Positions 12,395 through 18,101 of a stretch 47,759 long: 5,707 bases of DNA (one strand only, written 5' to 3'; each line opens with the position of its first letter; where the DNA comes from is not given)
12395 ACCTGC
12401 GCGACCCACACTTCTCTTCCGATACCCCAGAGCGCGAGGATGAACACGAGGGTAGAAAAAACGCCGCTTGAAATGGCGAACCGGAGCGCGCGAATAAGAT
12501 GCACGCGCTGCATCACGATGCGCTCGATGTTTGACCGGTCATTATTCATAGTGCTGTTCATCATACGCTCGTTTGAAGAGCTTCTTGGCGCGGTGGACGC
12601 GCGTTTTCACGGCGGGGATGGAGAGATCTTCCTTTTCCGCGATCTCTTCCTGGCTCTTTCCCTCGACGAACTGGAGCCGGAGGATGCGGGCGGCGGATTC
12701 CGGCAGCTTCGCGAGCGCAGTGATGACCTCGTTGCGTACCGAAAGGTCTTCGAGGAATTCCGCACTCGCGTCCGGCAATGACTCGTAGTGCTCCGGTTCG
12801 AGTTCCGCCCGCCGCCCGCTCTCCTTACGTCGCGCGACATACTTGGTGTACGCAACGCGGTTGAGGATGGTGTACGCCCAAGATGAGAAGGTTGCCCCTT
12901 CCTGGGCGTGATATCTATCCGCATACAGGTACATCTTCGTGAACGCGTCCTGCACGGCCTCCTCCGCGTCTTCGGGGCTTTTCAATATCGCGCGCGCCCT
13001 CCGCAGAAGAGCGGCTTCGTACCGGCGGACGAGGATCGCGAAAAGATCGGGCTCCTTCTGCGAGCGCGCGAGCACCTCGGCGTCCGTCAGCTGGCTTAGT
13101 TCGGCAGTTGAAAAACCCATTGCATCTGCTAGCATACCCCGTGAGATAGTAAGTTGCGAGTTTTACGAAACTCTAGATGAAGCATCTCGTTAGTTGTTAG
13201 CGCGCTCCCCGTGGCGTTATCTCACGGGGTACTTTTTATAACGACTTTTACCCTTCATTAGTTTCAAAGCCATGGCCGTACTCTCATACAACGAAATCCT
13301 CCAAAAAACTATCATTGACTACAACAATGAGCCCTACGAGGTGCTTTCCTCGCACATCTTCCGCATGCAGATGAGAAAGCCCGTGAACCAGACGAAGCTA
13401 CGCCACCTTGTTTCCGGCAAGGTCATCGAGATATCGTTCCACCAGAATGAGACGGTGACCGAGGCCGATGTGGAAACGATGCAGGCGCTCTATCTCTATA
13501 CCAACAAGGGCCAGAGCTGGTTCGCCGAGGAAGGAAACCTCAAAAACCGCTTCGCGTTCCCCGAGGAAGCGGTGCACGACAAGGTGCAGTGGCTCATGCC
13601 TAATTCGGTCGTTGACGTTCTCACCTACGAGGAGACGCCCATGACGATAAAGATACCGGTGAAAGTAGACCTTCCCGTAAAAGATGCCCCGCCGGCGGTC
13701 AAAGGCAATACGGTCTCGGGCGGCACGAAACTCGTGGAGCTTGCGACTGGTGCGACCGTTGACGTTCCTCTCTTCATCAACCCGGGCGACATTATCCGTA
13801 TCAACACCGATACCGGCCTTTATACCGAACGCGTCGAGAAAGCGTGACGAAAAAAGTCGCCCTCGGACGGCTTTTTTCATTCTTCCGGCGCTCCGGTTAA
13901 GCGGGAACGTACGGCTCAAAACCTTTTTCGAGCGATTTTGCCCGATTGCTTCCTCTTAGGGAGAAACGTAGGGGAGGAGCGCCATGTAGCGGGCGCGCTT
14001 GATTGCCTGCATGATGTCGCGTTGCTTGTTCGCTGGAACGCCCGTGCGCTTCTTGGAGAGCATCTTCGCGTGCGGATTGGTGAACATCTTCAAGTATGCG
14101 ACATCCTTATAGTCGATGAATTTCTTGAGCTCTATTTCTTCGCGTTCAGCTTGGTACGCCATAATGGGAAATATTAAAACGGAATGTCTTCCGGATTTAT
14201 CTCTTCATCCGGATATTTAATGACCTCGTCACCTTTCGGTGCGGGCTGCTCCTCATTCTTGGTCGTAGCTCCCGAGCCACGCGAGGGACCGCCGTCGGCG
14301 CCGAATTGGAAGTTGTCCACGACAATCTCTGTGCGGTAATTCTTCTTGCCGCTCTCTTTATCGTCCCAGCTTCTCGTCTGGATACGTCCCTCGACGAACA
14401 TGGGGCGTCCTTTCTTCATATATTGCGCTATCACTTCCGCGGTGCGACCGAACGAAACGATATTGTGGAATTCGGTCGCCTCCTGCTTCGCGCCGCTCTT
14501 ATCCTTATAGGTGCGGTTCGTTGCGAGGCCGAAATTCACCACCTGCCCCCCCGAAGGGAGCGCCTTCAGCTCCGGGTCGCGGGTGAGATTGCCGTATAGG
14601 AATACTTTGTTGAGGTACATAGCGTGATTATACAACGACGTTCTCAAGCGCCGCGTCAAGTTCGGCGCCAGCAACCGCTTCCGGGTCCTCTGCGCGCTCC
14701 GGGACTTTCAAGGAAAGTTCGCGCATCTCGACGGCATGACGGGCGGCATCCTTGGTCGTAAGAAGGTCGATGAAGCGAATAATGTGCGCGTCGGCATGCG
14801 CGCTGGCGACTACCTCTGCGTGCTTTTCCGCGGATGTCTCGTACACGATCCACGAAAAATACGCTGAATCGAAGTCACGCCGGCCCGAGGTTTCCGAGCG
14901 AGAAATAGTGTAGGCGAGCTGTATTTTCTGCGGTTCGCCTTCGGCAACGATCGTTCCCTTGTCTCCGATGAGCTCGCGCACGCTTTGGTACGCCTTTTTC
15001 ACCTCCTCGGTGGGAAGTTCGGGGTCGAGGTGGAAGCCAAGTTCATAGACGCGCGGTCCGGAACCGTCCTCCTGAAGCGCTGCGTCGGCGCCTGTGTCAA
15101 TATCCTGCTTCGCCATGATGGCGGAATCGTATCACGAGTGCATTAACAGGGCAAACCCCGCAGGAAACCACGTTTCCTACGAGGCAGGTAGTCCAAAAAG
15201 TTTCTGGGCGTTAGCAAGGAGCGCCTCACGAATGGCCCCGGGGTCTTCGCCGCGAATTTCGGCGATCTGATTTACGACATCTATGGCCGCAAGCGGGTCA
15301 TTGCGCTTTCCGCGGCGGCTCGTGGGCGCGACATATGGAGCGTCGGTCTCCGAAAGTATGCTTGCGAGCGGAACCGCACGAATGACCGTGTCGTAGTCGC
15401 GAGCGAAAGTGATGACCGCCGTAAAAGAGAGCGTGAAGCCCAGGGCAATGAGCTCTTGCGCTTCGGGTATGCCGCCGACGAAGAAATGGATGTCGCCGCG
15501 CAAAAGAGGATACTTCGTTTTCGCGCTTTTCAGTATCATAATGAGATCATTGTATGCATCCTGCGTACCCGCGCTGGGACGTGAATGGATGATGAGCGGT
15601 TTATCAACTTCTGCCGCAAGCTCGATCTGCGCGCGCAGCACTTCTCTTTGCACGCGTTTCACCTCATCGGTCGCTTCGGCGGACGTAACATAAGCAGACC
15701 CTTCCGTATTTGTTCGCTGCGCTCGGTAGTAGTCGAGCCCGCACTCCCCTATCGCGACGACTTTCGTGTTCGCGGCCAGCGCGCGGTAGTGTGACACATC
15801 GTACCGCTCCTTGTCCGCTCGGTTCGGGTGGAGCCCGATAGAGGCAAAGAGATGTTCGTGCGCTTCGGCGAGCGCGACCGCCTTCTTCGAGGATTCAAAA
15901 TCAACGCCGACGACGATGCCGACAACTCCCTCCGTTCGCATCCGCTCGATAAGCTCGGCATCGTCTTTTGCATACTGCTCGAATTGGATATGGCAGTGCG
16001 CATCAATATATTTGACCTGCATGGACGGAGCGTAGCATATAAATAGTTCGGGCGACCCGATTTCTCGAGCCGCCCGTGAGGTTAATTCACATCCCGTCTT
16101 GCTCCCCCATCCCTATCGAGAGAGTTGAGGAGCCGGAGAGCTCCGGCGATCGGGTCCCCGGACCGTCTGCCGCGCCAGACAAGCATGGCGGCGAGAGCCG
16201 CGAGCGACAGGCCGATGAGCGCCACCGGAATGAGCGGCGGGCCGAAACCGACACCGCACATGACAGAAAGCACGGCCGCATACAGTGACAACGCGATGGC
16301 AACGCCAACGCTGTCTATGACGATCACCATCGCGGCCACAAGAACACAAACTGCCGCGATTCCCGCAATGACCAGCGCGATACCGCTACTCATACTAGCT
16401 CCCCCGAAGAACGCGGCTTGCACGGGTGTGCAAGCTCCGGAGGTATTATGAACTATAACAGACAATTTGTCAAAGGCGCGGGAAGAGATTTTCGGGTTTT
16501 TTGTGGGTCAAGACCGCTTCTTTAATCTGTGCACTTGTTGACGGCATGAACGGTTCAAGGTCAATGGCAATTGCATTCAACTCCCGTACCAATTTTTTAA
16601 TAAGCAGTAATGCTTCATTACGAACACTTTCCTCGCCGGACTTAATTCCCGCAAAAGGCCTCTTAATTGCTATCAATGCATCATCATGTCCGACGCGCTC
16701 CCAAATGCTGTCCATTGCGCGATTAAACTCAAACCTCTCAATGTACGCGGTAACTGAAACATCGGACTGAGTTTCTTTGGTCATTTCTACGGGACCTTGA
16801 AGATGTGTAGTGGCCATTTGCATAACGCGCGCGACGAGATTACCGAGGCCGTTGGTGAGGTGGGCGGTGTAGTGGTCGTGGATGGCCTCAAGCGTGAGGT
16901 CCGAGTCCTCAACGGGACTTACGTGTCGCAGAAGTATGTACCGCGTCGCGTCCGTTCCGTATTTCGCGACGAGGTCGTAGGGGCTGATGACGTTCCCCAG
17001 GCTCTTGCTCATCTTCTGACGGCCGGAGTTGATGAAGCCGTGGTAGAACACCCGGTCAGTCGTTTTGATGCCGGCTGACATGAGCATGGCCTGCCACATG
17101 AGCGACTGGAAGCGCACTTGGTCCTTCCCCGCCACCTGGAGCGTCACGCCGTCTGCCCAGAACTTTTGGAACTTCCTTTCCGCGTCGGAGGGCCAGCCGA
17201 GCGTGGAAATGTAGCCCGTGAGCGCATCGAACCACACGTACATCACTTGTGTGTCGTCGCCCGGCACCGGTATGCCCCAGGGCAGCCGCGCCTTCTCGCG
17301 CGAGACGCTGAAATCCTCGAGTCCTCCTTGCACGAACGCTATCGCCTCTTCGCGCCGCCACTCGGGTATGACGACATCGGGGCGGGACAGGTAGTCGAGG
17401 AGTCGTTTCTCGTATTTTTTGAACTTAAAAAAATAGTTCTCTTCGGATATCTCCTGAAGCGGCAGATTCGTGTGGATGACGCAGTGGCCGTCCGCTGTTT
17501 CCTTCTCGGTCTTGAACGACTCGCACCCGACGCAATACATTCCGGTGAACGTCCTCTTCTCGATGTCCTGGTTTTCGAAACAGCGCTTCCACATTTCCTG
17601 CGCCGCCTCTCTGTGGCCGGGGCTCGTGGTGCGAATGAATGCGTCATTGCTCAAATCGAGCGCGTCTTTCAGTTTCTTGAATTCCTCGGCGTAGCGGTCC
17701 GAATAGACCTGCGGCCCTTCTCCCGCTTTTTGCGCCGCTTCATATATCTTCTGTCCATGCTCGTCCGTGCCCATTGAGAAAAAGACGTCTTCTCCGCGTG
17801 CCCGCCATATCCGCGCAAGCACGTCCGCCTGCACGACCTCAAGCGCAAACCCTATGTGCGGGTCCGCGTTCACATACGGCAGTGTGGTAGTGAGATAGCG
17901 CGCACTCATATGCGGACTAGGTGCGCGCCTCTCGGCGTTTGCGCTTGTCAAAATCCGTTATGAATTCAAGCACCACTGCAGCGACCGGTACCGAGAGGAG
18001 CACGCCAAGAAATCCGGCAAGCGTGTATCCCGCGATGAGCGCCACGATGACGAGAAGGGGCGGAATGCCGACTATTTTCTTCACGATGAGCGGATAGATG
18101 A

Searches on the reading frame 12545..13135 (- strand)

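Call 65: search_protein_families(library=pfam, proteins=[window:12545-13135:-], max_evalue=0.001)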
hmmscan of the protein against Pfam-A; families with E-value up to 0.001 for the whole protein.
window:12545-13135:- (197 aa): 4 families
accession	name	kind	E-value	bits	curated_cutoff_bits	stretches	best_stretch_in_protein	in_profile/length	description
PF08281.18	Sigma70_r4_2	-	9.4e-14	51.2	25.7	1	135-185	2-52/54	Sigma-70, region 4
PF04542.20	Sigma70_r2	-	2.8e-13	49.9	24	1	35-103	1-69/71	Sigma-70 region 2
PF04545.22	Sigma70_r4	-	5.3e-08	32.7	24.1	1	140-183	1-44/50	Sigma-70, region 4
PF07638.17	Sigma70_ECF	-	0.0006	20.2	21.1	1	61-190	53-182/185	ECF sigma factor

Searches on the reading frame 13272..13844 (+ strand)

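Call 65: search_protein_families(library=pfam, proteins=[window:13272-13844:+], max_evalue=0.001)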
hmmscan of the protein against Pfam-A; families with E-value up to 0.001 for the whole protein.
window:13272-13844:+ (191 aa): 3 families
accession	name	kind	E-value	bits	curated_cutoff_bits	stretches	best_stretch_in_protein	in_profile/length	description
PF09285.17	Elong-fact-P_C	-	4.9e-21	74.6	25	1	132-187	1-56/56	Elongation factor P, C-terminal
PF08207.18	EFP_N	-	3.1e-08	34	23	1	7-62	3-58/58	Elongation factor P (EF-P) KOW-like domain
PF01132.26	EFP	-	0.00015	22.1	27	0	94-123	24-53/54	Elongation factor P (EF-P) OB domain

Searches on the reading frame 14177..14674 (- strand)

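Call 65: search_protein_families(library=pfam, proteins=[window:14177-14674:-], max_evalue=0.001)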
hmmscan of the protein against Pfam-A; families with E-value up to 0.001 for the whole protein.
window:14177-14674:- (166 aa): 1 family
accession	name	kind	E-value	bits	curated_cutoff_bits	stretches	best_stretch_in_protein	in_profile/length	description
PF00436.31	SSB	-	1.2e-37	128.5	26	1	21-124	1-103/104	Single-strand binding protein family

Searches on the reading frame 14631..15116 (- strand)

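Call 65: search_protein_families(library=pfam, proteins=[window:14631-15116:-], max_evalue=0.001)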
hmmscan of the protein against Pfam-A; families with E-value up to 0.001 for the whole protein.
window:14631-15116:- (162 aa): 1 family
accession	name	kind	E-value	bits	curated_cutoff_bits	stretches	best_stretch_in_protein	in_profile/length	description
PF01250.22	Ribosomal_S6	-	2.4e-08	34.5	27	1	24-116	2-87/90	Ribosomal protein S6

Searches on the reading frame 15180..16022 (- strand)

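Call 13: search_protein_families(library=pfam, proteins=[window:15180-16022:-], max_evalue=0.001)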
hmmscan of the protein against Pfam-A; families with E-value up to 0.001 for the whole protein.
window:15180-16022:- (281 aa): 1 family
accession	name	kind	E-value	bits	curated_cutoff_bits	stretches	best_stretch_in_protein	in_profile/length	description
PF01026.27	TatD_DNase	-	1.3e-66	225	27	1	6-277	1-253/253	TatD related DNase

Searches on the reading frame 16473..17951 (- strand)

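Call 13: search_protein_families(library=pfam, proteins=[window:16473-17951:-], max_evalue=0.001)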
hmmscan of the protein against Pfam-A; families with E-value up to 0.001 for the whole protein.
window:16473-17951:- (493 aa): 4 families
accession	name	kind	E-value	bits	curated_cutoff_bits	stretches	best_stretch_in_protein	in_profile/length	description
PF09334.17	tRNA-synt_1g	-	1.4e-92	310.9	20.1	2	151-377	163-391/391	tRNA synthetases class I (M)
PF00133.28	tRNA-synt_1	-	7.7e-31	107.7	22.7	2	233-349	295-410/414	tRNA synthetases class I (I, L, M and V)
PF01406.26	tRNA-synt_1e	-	7.6e-13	48.9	27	2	297-342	237-282/301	tRNA synthetases class I (C) catalytic domain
PF01921.24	tRNA-synt_1f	-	7.5e-08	32.1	27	1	264-361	230-329/360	tRNA synthetases class I (K)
